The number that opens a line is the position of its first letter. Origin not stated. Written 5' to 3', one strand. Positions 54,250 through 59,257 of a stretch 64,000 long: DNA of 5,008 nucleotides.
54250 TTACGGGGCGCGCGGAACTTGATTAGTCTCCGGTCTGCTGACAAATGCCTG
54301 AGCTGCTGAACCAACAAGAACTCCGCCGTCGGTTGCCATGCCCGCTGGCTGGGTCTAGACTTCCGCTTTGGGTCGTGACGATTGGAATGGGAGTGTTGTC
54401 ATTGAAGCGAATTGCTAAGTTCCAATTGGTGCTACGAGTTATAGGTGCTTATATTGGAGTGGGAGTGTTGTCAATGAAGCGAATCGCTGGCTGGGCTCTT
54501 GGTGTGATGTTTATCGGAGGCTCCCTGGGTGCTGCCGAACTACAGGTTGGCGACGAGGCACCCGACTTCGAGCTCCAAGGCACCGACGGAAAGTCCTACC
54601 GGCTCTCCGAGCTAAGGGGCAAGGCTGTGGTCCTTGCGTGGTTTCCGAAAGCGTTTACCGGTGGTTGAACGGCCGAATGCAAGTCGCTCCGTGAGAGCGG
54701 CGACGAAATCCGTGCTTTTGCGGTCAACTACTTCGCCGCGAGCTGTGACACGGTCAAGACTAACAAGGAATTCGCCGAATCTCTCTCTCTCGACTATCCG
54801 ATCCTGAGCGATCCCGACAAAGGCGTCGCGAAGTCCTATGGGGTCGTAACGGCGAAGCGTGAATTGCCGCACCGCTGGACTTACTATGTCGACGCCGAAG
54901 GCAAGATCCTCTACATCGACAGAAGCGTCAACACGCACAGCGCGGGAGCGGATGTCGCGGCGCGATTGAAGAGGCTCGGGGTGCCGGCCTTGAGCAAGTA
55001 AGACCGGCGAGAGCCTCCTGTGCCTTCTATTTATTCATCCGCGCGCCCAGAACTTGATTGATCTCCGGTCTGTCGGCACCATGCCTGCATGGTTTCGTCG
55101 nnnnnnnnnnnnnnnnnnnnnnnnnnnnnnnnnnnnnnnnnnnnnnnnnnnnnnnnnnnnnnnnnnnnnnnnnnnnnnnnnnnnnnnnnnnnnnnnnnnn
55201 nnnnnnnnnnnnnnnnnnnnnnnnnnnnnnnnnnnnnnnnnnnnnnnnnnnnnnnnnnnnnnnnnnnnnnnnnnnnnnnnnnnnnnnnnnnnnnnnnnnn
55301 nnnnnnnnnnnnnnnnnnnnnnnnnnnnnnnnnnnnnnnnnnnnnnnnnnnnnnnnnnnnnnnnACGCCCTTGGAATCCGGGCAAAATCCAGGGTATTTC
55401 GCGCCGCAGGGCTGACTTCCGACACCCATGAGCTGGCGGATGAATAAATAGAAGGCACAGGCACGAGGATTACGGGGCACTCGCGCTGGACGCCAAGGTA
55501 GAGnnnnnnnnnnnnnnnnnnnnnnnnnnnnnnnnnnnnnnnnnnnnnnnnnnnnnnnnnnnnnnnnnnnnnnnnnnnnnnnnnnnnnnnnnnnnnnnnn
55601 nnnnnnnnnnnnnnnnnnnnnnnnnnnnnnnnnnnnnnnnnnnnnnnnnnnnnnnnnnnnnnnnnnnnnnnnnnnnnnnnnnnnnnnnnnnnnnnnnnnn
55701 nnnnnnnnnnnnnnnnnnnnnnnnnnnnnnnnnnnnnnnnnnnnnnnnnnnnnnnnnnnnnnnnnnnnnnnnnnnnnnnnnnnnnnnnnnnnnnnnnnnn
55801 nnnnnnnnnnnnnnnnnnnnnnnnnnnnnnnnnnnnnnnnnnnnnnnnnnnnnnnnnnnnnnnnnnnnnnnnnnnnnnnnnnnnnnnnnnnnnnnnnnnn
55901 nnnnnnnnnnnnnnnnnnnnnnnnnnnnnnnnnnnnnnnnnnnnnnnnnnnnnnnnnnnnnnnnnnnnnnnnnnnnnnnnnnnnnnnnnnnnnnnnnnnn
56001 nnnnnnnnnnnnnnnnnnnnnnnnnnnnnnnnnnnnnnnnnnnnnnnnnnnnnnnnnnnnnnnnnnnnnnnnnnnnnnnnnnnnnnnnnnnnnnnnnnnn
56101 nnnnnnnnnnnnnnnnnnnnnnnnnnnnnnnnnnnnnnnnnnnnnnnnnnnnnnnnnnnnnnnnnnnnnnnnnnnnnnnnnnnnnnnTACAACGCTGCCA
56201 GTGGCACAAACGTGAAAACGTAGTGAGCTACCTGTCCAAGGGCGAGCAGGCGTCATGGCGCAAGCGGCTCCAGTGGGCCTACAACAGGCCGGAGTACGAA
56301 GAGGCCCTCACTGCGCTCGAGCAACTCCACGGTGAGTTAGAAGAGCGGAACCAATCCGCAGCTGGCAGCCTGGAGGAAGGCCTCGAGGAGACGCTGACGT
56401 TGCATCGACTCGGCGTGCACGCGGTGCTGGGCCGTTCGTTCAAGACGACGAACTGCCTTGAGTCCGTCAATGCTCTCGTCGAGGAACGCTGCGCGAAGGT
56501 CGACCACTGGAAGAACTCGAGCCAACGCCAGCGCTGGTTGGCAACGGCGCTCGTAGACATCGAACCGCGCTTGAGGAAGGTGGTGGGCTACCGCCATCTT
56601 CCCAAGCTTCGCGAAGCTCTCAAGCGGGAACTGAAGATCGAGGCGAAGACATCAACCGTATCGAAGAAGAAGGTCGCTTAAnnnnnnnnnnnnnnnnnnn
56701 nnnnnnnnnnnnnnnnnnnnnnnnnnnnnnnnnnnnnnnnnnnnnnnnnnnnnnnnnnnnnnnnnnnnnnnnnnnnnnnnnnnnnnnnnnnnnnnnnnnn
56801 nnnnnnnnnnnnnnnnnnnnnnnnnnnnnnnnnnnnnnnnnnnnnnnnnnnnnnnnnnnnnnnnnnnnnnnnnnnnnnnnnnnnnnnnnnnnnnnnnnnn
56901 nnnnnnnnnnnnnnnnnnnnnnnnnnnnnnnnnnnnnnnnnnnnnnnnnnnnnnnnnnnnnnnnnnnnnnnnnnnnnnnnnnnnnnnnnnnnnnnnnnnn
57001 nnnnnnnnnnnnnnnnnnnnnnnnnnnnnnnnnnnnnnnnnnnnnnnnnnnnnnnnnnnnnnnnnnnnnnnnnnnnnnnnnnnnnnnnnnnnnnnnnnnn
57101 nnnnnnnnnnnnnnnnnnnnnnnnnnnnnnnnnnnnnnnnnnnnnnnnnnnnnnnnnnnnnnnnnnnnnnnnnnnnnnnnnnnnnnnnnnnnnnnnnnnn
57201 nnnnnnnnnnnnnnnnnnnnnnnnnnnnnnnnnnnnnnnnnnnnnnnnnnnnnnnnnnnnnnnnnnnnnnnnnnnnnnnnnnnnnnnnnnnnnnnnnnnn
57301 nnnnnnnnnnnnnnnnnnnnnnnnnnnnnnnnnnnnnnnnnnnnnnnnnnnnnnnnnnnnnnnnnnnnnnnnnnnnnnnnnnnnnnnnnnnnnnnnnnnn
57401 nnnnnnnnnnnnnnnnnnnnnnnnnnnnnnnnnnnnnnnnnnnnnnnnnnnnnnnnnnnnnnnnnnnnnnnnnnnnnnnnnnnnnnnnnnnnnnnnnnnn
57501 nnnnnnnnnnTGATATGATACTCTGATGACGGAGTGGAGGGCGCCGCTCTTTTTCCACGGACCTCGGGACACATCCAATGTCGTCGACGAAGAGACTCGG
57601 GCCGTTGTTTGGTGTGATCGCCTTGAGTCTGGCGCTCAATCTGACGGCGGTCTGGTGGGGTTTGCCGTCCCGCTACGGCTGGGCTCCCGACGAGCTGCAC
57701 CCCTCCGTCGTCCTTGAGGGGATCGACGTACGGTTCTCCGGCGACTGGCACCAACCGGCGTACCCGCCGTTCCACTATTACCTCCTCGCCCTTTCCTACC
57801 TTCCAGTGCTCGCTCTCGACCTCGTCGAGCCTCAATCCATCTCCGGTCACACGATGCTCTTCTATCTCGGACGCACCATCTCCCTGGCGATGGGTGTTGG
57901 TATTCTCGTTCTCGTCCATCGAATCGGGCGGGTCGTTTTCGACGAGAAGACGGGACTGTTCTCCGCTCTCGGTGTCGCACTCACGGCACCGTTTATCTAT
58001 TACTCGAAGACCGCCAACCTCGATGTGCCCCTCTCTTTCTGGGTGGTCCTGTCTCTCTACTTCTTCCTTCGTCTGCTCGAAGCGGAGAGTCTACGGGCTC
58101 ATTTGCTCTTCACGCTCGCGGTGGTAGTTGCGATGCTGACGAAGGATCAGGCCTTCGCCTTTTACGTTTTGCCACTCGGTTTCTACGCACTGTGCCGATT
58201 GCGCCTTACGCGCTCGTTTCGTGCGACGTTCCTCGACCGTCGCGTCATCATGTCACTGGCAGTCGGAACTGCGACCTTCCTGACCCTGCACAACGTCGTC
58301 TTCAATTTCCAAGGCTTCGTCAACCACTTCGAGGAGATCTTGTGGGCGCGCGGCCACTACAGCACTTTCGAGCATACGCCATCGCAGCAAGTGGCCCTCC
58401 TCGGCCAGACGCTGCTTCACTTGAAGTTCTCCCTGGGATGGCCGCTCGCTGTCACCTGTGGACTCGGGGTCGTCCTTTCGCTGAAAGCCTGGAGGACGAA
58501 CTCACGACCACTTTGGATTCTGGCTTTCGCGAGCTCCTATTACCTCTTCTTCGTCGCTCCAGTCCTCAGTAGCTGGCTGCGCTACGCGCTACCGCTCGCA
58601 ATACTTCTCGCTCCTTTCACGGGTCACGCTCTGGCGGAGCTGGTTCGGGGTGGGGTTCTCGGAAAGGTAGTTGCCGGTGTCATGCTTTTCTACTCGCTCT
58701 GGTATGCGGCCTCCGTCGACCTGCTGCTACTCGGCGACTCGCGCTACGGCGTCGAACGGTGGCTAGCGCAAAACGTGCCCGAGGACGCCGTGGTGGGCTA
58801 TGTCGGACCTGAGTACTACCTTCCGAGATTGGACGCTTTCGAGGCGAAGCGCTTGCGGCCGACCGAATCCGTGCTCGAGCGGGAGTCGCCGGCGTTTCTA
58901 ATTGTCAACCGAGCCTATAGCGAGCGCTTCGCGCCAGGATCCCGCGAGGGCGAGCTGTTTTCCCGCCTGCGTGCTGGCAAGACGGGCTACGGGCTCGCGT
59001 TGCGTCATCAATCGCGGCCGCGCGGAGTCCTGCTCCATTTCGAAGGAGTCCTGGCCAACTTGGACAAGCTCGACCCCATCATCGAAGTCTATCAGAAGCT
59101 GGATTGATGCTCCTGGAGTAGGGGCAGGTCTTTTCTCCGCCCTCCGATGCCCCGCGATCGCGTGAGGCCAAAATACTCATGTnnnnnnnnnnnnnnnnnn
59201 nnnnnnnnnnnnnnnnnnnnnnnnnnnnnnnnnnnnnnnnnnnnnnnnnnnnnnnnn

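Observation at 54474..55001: Peroxiredoxin with TGA exactly at the catalytic cysteine codon, plus a downstream hairpin: candidate selenocysteine peroxiredoxin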

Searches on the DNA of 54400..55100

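Call 44: search_rna_families(source=window, start=54400, end=55100, threshold=evalue, max_evalue=10)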
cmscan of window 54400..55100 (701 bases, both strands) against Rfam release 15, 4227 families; matches with E-value up to 10: 2.
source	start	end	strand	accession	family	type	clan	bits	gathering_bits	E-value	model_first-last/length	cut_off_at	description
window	54762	54829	+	RF03032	narK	Cis-reg;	-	15.3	43.2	2.9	1-72/72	no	narK RNA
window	54956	54972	+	RF01111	SBWMV2_UPD-PKk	Cis-reg;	-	14.6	35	8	1-21/21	no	Pseudoknot of upstream pseudoknot domain (UPD) of the 3'UTR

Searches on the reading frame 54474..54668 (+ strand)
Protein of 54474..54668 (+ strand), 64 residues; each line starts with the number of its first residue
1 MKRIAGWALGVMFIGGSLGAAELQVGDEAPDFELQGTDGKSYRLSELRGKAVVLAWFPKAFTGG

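Call 59: find_encoding_contigs(protein=window:54474-54668:+, flank=10000, max_places=10)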
Protein window:54474-54668:+ (64 aa): 17 contigs read that carry it; 10 places shown.
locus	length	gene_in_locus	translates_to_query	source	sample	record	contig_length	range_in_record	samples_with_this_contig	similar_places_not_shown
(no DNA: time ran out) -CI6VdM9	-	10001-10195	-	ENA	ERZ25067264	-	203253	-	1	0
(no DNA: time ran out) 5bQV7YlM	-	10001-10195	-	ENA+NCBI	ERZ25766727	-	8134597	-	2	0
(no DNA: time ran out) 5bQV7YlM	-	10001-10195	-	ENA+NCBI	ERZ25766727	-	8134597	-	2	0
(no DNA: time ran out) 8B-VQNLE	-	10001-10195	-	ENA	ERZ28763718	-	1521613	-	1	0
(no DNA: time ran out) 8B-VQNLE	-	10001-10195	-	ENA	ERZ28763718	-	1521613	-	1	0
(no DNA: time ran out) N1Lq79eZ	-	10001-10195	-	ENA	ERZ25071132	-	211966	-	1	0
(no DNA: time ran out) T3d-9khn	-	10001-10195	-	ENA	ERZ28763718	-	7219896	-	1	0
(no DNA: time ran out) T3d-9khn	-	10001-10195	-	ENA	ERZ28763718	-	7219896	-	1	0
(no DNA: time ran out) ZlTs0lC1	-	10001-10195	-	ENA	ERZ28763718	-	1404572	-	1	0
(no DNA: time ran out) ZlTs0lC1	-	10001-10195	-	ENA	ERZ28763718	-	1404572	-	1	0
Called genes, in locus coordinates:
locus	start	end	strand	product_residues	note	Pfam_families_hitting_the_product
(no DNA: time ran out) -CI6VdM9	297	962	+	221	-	PF05036:SPOR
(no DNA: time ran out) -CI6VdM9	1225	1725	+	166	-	PF02384:N6_Mtase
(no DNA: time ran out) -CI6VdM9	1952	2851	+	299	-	-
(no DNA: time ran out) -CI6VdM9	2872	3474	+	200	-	-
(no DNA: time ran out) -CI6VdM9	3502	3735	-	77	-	-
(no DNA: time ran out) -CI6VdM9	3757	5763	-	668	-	PF00239:Resolvase, PF07508:Recombinase, PF13408:Zn_ribbon_recom (weak)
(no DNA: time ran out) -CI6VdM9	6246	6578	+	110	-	-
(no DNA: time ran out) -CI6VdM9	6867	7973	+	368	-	PF04909:Amidohydro_2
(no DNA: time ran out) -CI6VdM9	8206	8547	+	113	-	-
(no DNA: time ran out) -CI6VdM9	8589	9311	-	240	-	PF00665:rve (weak)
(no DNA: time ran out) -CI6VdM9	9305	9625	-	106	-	-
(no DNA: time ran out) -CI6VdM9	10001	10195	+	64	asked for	PF08534:Redoxin, PF00578:AhpC-TSA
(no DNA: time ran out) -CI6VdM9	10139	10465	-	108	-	-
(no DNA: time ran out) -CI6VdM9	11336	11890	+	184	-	-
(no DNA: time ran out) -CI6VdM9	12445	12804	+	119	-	PF00665:rve (weak)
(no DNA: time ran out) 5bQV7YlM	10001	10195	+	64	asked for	PF08534:Redoxin, PF00578:AhpC-TSA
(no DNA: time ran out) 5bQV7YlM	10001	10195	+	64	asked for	PF08534:Redoxin, PF00578:AhpC-TSA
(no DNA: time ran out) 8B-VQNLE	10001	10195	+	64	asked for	PF08534:Redoxin, PF00578:AhpC-TSA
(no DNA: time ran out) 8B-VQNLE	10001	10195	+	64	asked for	PF08534:Redoxin, PF00578:AhpC-TSA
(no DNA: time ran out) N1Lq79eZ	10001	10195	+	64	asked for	PF08534:Redoxin, PF00578:AhpC-TSA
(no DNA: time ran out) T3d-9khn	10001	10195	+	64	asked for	PF08534:Redoxin, PF00578:AhpC-TSA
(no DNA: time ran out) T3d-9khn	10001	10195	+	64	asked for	PF08534:Redoxin, PF00578:AhpC-TSA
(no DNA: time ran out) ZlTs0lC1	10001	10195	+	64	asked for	PF08534:Redoxin, PF00578:AhpC-TSA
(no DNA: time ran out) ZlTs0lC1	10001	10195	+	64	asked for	PF08534:Redoxin, PF00578:AhpC-TSA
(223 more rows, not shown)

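Call 61: find_encoding_contigs(protein=window:54474-54668:+, flank=4000, max_places=5)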
Protein window:54474-54668:+ (64 aa): 17 contigs read that carry it; 5 places shown.
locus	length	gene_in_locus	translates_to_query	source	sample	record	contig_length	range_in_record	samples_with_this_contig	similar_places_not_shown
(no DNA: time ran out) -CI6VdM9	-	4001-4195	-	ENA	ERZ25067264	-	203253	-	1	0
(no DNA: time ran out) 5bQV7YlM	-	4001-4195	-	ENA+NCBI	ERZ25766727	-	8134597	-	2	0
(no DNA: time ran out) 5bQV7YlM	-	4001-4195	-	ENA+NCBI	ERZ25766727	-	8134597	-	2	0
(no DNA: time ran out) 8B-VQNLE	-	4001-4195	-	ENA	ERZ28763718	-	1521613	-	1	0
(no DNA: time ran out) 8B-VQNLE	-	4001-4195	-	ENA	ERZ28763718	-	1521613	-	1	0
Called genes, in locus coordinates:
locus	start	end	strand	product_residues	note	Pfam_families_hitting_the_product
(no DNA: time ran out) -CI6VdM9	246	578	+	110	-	-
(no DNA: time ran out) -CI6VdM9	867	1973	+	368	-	PF04909:Amidohydro_2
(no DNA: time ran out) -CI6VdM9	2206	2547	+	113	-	-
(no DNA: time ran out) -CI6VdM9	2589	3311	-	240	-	PF00665:rve (weak)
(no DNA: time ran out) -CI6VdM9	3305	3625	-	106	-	-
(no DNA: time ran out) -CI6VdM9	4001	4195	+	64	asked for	PF08534:Redoxin, PF00578:AhpC-TSA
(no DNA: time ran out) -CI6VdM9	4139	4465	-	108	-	-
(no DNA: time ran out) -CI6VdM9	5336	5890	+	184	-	-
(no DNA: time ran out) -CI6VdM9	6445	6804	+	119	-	PF00665:rve (weak)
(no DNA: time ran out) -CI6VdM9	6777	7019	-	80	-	-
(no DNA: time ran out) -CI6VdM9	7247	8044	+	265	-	PF00872:Transposase_mut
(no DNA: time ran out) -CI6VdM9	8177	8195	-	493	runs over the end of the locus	PF05706:CDKN3 (faint), PF22784:PTP-SAK, PF22785:Tc-R-P (weak), PF03747:ADP_ribosyl_GH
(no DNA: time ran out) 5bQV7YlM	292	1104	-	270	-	PF00194:Carb_anhydrase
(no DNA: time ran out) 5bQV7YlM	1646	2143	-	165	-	-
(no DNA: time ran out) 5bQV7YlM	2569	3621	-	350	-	PF02371:Transposase_20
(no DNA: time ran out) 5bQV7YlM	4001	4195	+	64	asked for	PF08534:Redoxin, PF00578:AhpC-TSA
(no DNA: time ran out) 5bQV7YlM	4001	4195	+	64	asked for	PF08534:Redoxin, PF00578:AhpC-TSA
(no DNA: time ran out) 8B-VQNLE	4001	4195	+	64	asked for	PF08534:Redoxin, PF00578:AhpC-TSA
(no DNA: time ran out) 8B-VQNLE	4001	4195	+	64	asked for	PF08534:Redoxin, PF00578:AhpC-TSA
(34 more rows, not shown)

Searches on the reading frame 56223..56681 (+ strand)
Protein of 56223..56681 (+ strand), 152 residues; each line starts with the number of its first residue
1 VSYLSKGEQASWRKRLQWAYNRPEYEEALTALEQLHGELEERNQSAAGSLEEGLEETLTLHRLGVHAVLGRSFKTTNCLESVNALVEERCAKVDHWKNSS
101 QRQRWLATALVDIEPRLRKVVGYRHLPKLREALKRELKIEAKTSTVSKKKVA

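Call 45: search_protein_families(library=pfam, proteins=[window:56223-56681:+], max_evalue=0.01)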
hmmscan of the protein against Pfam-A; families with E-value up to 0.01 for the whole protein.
window:56223-56681:+ (152 aa): 2 families
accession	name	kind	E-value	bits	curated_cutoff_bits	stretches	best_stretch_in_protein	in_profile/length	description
PF00872.24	Transposase_mut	-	6.4e-09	35.6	21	1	1-113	262-372/379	Transposase, Mutator family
PF10732.14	DUF2524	-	0.0013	19.4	25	1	17-54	31-68/84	Protein of unknown function (DUF2524)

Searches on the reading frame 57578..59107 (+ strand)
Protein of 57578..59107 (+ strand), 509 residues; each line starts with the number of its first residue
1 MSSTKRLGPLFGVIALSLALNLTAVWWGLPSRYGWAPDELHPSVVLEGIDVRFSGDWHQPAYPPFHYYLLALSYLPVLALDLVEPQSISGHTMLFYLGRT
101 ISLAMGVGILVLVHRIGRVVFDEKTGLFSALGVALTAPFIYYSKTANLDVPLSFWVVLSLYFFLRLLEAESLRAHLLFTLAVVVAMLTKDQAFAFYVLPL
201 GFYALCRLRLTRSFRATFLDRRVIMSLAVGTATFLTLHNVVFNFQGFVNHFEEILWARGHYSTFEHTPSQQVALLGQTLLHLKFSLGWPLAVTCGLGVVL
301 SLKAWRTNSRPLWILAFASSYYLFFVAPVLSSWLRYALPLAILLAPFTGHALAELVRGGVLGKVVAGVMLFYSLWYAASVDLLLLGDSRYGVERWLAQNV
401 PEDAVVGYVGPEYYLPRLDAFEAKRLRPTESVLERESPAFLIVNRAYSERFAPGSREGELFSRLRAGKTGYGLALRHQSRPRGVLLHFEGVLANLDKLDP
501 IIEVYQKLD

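Call 11: search_protein_families(library=pfam, proteins=[window:57578-59107:+])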
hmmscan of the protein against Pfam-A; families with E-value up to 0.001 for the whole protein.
window:57578-59107:+ (509 aa): 2 families
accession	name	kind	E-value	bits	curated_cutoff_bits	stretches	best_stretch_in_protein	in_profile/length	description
PF13231.12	PMT_2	-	3.2e-11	44.1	26.1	1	99-217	25-141/160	Dolichyl-phosphate-mannose-protein mannosyltransferase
PF02366.24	PMT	-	1.6e-07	31.6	22.7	1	88-252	75-242/245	Dolichyl-phosphate-mannose-protein mannosyltransferase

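Call 13: find_encoding_contigs(protein=window:57578-59107:+, flank=2000, max_places=3)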
Protein window:57578-59107:+ (509 aa): 1 contig read that carries it; 1 place shown.
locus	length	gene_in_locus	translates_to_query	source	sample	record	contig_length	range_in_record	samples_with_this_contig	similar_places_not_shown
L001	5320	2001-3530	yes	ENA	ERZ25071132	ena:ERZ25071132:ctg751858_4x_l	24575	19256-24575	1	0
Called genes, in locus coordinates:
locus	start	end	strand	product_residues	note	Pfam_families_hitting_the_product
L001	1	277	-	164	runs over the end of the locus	-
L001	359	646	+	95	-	PF00872:Transposase_mut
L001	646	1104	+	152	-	PF00872:Transposase_mut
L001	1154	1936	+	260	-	PF00872:Transposase_mut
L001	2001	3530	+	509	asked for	PF02366:PMT, PF13231:PMT_2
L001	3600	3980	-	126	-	-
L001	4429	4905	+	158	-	PF00107:ADH_zinc_N, PF13602:ADH_zinc_N_2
